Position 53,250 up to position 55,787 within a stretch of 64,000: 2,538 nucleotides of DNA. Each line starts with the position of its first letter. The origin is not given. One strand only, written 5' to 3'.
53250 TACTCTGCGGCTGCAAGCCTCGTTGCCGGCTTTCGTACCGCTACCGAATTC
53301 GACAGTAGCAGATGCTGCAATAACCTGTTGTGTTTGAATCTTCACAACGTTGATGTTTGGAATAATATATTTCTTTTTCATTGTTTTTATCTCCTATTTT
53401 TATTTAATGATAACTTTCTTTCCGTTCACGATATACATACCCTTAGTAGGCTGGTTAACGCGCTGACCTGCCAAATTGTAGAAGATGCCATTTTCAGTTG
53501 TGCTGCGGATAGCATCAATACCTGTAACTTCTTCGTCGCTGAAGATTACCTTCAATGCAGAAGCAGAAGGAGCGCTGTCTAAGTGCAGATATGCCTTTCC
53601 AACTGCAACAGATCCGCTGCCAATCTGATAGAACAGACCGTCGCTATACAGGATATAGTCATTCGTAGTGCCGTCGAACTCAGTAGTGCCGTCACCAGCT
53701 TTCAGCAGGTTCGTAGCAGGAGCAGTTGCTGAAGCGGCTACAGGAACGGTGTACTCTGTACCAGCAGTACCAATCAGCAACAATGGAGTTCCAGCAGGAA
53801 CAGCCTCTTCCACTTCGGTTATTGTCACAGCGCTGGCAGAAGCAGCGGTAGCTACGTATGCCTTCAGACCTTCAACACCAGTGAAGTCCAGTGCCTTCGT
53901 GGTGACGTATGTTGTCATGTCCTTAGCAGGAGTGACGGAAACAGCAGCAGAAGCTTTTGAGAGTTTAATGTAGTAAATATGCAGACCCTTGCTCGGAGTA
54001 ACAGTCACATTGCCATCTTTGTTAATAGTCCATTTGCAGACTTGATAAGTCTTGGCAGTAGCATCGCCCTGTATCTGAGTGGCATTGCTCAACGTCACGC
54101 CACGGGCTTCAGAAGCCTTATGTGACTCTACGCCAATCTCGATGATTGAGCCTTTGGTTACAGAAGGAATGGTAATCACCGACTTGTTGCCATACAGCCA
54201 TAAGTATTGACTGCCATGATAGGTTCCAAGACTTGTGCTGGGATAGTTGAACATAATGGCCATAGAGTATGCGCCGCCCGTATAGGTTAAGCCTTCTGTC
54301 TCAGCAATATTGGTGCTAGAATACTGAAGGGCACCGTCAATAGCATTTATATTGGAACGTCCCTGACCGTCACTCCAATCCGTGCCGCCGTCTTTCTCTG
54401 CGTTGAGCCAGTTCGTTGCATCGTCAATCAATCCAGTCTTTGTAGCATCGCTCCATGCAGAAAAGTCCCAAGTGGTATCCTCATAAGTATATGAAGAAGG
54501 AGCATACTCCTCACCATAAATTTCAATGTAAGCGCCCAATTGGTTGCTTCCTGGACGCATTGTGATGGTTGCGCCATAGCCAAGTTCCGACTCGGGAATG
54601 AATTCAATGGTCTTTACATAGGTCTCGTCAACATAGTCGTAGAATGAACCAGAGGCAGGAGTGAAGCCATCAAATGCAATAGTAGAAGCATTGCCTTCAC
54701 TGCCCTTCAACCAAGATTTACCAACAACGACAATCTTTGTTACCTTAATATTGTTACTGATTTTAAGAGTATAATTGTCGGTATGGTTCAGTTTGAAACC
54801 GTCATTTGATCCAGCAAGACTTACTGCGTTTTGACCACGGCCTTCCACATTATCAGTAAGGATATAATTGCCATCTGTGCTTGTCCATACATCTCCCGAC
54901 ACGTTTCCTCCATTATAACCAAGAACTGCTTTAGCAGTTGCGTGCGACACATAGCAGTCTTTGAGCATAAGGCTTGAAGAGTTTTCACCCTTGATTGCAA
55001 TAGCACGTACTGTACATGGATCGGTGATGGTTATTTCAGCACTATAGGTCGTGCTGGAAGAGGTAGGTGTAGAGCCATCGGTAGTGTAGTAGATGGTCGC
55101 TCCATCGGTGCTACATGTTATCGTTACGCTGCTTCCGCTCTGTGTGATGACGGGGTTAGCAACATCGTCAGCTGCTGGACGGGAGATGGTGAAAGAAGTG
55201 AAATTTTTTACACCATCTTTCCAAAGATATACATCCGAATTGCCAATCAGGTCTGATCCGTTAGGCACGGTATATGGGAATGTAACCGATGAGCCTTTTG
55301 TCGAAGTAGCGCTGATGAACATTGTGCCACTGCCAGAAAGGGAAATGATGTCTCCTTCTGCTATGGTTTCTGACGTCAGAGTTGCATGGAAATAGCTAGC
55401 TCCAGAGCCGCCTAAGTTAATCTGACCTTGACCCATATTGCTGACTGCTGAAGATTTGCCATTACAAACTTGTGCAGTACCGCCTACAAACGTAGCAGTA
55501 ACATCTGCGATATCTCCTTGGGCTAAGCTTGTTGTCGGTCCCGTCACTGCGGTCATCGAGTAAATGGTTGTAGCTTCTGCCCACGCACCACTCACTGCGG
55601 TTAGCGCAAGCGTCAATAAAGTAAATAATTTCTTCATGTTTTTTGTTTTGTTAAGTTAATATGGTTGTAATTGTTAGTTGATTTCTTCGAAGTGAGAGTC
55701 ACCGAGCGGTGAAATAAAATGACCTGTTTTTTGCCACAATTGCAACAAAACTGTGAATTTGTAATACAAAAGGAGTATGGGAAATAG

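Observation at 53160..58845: Palindromic 5.7-kb duplication: two diverged T9SS surface-protein operons with near-identical 5' ends and identical 3' ends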

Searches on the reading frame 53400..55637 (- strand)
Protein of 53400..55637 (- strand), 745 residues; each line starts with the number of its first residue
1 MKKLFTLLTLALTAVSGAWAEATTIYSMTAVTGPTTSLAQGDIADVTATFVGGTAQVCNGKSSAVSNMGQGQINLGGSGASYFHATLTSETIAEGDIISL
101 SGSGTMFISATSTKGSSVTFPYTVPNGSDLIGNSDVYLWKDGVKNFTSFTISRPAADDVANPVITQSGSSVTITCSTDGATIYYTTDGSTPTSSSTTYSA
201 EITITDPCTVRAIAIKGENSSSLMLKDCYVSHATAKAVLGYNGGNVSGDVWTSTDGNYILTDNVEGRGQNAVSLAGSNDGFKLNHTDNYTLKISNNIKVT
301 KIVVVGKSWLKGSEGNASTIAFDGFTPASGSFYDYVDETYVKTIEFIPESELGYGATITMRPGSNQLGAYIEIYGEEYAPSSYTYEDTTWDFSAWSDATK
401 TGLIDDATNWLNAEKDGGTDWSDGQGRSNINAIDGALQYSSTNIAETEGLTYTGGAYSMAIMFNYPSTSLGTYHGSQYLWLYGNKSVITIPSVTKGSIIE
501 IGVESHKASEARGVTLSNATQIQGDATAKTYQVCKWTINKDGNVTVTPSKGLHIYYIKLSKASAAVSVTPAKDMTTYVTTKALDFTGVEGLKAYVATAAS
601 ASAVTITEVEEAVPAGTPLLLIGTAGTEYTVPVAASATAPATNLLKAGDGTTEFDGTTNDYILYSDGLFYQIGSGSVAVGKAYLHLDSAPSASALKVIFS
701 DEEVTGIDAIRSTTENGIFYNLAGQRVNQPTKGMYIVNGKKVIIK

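Call 6: search_protein_families(library=pfam, proteins=[window:53400-55637:-], max_evalue=0.01)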
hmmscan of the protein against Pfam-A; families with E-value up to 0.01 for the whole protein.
window:53400-55637:- (745 aa): 2 families
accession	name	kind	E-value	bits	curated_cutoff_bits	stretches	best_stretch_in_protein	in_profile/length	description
PF13290.12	CHB_HEX_C_1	-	6.1e-19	68.2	22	1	166-222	7-63/67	Chitobiase/beta-hexosaminidase C-terminal domain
PF13287.12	Fn3_assoc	-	7.7e-16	58.4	23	1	171-222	1-52/59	Fn3 associated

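Call 7: search_protein_families(library=ncbifam, proteins=[window:53400-55637:-], max_evalue=0.01)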
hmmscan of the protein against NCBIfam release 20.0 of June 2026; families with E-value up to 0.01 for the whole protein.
window:53400-55637:- (745 aa): 0 families

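Call 19: find_encoding_contigs(protein=window:53400-55637:-, flank=10000, max_places=10)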
Protein window:53400-55637:- (745 aa): no gene with exactly this product is on record in the collection.

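Call 38: find_homologous_proteins(query=window:53400-55637:-, max_evalue=0.001)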
Query window:53400-55637:- (745 aa): 612 proteins with E <= 0.001 among 8000 candidates; the best 120 are listed.
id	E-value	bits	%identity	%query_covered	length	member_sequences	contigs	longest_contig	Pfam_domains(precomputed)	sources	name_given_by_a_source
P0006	0.0e+0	1623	100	100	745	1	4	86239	PF13287.13,PF13290.14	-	-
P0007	0.0e+0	1287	81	100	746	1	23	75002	PF13287.13,PF13290.14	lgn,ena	-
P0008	0.0e+0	1223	78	100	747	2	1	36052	PF13287.13,PF13290.14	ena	-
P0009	0.0e+0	1221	79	98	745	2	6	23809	PF13287.13,PF13290.14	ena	-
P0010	0.0e+0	1219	78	100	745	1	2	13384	PF13287.13,PF13290.14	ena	-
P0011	0.0e+0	1183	75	100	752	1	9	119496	PF13287.13,PF13290.14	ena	-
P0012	0.0e+0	1170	76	99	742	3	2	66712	PF13287.13,PF13290.14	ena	-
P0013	0.0e+0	1140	73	100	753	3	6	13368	PF13287.13,PF13290.14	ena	-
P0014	0.0e+0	1121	72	98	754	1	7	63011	PF13287.13,PF13290.14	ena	-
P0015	0.0e+0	1116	72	98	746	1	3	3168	PF13287.13,PF13290.14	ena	-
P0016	0.0e+0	1115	71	100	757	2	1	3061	PF13287.13,PF13290.14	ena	-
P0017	0.0e+0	1072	79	86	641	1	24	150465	PF13287.13,PF13290.14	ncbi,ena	-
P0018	0.0e+0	1066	69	98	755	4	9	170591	PF13287.13,PF13290.14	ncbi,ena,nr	ncbi:MAG: chitobiase/beta-hexosaminidase C-terminal domain-containing protein [Prevotella sp.]|nr:ch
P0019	0.0e+0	1064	68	100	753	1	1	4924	PF13287.13,PF13290.14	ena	-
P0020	0.0e+0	1056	69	100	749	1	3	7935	PF13287.13,PF13290.14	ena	-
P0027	6.1e-236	803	57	100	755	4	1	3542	PF18283.8,PF13287.13,PF13290.14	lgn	-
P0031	6.5e-213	727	62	79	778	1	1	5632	PF18283.8,PF13287.13,PF13290.14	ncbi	-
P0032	2.2e-211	722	53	100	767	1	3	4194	PF18283.8,PF13287.13,PF13290.14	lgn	-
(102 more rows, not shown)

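Call 39: find_encoding_contigs(protein=P0007, flank=8000, max_places=10)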
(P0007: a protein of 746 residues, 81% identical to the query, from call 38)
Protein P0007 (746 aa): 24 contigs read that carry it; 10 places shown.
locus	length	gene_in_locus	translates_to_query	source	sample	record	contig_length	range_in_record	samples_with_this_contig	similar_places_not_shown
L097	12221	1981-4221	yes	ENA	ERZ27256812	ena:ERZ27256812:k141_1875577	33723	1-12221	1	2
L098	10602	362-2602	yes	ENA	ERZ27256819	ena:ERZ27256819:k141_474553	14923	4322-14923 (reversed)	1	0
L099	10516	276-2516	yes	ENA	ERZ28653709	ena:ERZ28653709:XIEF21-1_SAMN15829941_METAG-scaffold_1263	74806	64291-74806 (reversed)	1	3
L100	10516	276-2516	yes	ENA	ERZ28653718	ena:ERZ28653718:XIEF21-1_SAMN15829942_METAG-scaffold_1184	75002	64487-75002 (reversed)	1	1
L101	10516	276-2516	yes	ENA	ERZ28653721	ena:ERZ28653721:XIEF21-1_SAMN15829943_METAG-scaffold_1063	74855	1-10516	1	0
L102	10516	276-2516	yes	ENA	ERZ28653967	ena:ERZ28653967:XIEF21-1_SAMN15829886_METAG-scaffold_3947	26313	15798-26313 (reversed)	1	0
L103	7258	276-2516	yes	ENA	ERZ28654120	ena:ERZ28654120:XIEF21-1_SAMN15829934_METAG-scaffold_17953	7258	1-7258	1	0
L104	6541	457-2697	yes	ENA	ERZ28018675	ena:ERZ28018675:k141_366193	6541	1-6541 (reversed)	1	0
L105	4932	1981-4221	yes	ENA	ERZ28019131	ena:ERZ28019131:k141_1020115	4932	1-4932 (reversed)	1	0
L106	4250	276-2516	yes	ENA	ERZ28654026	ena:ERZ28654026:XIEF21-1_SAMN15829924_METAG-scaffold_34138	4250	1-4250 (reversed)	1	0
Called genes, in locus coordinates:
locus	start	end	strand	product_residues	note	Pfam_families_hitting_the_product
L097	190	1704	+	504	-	PF20042:DUF6444 (faint), PF03050:DDE_Tnp_IS66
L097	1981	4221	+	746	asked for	PF13287:Fn3_assoc, PF13290:CHB_HEX_C_1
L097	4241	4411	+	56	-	-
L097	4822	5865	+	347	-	-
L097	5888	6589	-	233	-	-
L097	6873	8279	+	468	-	PF02614:UxaC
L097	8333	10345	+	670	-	PF00456:Transketolase_N, PF02779:Transket_pyr, PF22613:Transketolase_C_1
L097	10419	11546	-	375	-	PF13685:Fe-ADH_2 (weak), PF01761:DHQ_synthase, PF24621:DHQS_C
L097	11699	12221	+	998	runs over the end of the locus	PF13620:CarboxypepD_reg, PF13715:CarbopepD_reg_2, PF14905:OMP_b-brl_3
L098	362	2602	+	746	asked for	PF13287:Fn3_assoc, PF13290:CHB_HEX_C_1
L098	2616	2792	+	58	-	-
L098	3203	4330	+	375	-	PF12072:RNase_Y_N (faint), PF04394:DUF536 (faint)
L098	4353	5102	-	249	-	-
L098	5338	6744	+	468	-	PF02614:UxaC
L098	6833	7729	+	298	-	PF00849:PseudoU_synth_2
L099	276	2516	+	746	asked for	PF13287:Fn3_assoc, PF13290:CHB_HEX_C_1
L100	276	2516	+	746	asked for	PF13287:Fn3_assoc, PF13290:CHB_HEX_C_1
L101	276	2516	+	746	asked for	PF13287:Fn3_assoc, PF13290:CHB_HEX_C_1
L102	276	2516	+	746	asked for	PF13287:Fn3_assoc, PF13290:CHB_HEX_C_1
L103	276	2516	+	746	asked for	PF13287:Fn3_assoc, PF13290:CHB_HEX_C_1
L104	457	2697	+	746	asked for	PF13287:Fn3_assoc, PF13290:CHB_HEX_C_1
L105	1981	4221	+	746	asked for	PF13287:Fn3_assoc, PF13290:CHB_HEX_C_1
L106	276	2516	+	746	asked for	PF13287:Fn3_assoc, PF13290:CHB_HEX_C_1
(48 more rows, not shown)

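Call 40: find_encoding_contigs(protein=P0018, flank=8000, max_places=6)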
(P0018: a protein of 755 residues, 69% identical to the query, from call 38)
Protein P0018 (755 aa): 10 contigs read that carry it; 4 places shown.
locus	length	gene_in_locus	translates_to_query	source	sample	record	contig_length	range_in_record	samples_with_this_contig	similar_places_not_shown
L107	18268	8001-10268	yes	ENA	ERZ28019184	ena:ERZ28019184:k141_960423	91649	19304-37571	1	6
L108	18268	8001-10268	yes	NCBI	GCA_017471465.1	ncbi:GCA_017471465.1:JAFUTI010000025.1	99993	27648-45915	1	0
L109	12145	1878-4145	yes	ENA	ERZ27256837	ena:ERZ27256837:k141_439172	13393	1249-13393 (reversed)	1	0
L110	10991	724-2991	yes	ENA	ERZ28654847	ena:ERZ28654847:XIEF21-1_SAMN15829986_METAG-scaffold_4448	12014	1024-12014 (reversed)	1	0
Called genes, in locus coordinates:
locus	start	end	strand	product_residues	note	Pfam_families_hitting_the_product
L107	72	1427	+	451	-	PF00342:PGI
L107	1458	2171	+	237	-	PF00702:Hydrolase, PF13419:HAD_2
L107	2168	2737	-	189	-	PF15889:DUF4738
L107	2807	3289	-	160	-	PF16231:DUF4890, PF07813:LTXXQ (weak)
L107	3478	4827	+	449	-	PF01235:Na_Ala_symp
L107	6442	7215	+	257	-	-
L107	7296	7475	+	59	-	-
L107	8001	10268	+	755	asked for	PF13287:Fn3_assoc, PF13290:CHB_HEX_C_1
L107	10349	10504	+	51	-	-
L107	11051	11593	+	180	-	PF20215:DUF6575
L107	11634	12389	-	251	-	PF01980:TrmO_N, PF18389:TrmO_C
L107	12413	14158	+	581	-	PF00512:HisKA, PF02518:HATPase_c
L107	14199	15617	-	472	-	PF00149:Metallophos, PF02872:5_nucleotid_C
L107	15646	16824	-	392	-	PF12715:Abhydrolase_7, PF22244:GCE_fung (faint), PF00326:Peptidase_S9 (weak)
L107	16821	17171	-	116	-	PF00376:MerR (weak), PF13411:MerR_1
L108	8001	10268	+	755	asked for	PF13287:Fn3_assoc, PF13290:CHB_HEX_C_1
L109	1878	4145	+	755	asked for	PF13287:Fn3_assoc, PF13290:CHB_HEX_C_1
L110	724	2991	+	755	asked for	PF13287:Fn3_assoc, PF13290:CHB_HEX_C_1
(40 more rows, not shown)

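Call 49: find_encoding_contigs(protein=P0008, flank=8000, max_places=4)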
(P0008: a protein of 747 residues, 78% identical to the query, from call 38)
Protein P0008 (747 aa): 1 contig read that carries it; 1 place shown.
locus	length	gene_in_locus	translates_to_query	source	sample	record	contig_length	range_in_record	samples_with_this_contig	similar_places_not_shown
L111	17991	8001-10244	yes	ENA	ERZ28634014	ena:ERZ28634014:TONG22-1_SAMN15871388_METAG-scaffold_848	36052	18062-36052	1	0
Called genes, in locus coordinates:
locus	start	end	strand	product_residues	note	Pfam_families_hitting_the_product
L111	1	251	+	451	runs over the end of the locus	PF00342:PGI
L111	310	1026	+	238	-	PF00702:Hydrolase, PF13419:HAD_2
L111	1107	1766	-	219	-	PF15889:DUF4738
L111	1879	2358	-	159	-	PF16231:DUF4890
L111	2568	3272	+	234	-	PF14014:DUF4230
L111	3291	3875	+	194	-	PF14014:DUF4230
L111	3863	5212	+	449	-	PF01235:Na_Ala_symp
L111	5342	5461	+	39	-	-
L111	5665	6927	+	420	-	-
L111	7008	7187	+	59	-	-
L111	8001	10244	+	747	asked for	PF13287:Fn3_assoc, PF13290:CHB_HEX_C_1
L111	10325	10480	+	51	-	-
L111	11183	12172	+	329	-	PF17874:TPR_MalT (weak)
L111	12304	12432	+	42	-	-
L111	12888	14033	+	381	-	PF01637:ATPase_2, PF13173:AAA_14 (faint), PF13401:AAA_22 (weak)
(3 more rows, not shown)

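Call 50: find_encoding_contigs(protein=P0012, flank=8000, max_places=4)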
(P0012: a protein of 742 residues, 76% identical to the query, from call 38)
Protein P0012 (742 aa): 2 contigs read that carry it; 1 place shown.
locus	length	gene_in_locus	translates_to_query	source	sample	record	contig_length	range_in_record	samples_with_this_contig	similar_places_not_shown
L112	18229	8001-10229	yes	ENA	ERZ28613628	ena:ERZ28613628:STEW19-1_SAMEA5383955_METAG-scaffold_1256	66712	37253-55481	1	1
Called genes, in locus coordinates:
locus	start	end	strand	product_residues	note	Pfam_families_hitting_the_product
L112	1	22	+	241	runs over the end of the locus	PF00702:Hydrolase, PF13419:HAD_2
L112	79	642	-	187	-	PF15889:DUF4738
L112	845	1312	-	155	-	PF16231:DUF4890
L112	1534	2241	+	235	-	PF14014:DUF4230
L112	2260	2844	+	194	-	PF14014:DUF4230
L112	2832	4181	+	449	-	PF01235:Na_Ala_symp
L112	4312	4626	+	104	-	PF13744:HTH_37, PF13560:HTH_31 (weak), PF01381:HTH_3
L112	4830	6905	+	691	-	-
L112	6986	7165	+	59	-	-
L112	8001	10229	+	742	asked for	PF13290:CHB_HEX_C_1, PF13287:Fn3_assoc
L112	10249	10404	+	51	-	-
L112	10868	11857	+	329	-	PF17874:TPR_MalT (weak), PF13424:TPR_12 (faint)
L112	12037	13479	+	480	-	PF01637:ATPase_2, PF13191:AAA_16 (weak), PF13173:AAA_14 (weak), PF13401:AAA_22 (faint)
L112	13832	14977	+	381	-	PF01637:ATPase_2, PF13173:AAA_14 (faint), PF13401:AAA_22 (weak)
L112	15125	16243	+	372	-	PF01637:ATPase_2, PF13173:AAA_14 (faint)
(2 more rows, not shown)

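Call 64: predict_structure(alignment_id=A3)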
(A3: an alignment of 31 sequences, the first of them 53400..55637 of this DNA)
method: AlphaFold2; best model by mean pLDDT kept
length: 745 residues; sequences in the alignment: 31
mean_pLDDT: 85.0   pTM: 0.59
mean pLDDT of the five models: 85.0, 84.2, 84.1, 82.7, 82.6
residues with pLDDT >= 90: 394; 70-90: 255; 50-70: 57; < 50: 39
segments of 3 or more residues with pLDDT < 50: 1-20, 703-717, 738-741
pLDDT, mean of each block of 10 residues (from residue 1): 43 34 86 90 94 94 87 88 93 89 88 90 87 95 91 77 84 82 88 91 90 88 88 87 93 93 92 80 91 91 85 71 94 69 93 89 87 90 92 95 92 73 84 93 95 93 76 83 93 94 87 91 83 93 94 94 93 92 92 93 90 95 93 92 92 87 91 87 89 83 42 44 57 51 54
secondary structure, 60 per line:
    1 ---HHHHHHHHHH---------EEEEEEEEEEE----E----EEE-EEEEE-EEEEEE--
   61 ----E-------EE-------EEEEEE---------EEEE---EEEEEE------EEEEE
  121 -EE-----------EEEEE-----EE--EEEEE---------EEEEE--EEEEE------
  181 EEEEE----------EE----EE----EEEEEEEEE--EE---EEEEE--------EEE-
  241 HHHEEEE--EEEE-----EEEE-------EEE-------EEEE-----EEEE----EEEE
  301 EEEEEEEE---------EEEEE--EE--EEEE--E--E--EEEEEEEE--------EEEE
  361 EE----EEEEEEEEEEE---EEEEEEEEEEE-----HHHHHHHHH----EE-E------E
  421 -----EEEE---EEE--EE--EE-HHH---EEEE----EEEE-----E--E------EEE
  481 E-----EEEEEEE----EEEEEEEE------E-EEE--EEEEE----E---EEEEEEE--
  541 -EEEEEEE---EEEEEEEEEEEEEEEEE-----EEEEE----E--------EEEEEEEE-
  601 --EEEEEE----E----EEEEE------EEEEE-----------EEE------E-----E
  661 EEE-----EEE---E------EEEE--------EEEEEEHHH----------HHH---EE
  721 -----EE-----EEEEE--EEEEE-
elements in order (helices of 4 or more, strands of 3 or more residues): H4-13 E23-33 E43-45 E47-51 E53-58 E82-87 E97-100 E104-109 E116-120 E135-139 E149-153 E163-167 E170-174 E181-185 E208-216 E224-228 E237-239 E244-247 E250-253 E259-262 E270-272 E280-283 E289-292 E297-308 E318-322 E329-332 E341-348 E357-362 E367-377 E381-391 H397-405 E426-429 E433-435 E451-454 E459-462 E478-481 E487-493 E498-505 E514-516 E519-523 E532-538 E542-548 E552-568 E574-578 E592-599 E603-608 E618-622 E629-633 E645-647 E660-663 E669-671 E682-685 E694-699 E733-737 E740-744
